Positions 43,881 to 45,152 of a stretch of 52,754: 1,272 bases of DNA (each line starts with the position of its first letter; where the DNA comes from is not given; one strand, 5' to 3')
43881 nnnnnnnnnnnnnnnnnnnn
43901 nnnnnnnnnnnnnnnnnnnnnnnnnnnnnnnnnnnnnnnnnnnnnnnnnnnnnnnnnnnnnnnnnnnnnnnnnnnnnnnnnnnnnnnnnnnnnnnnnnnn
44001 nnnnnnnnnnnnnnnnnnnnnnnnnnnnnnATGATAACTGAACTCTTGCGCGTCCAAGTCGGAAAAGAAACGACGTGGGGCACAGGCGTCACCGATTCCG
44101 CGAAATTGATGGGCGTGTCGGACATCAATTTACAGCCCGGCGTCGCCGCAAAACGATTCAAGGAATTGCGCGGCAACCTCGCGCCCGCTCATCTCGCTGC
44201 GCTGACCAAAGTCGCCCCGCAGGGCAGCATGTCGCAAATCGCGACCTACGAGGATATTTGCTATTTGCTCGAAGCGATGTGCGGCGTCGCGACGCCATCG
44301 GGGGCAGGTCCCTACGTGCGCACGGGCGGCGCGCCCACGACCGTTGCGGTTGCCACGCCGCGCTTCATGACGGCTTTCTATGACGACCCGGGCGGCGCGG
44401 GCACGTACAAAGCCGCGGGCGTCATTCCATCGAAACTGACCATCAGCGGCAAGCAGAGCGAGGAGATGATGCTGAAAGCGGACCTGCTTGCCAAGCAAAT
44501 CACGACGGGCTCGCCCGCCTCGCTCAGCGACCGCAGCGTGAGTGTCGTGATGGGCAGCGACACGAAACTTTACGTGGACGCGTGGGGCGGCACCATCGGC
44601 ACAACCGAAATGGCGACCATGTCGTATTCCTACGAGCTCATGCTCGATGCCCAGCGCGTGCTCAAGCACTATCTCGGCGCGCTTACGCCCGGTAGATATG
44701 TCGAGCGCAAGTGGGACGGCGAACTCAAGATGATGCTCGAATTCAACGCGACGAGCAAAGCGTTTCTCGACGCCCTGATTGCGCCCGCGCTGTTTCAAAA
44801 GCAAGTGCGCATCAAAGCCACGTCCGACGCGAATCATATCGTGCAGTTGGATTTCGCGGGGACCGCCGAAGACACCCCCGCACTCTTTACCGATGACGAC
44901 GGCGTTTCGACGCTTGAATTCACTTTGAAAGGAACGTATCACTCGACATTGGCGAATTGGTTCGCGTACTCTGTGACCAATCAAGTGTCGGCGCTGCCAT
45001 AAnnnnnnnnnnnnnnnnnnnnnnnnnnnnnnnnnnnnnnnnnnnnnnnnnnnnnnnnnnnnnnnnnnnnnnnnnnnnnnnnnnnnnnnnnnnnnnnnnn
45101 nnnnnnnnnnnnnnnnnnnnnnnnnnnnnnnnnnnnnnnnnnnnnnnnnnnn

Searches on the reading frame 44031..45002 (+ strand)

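Call 80: search_protein_families(library=pfam, proteins=[window:44031-45002:+], max_evalue=0.001)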
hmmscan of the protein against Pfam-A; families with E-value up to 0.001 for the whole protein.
window:44031-45002:+ (323 aa): 1 family
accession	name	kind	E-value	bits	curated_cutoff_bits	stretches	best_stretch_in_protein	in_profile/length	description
PF18906.5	Phage_tube_2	-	2.2e-08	34.5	27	1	7-298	5-263/266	Phage tail tube protein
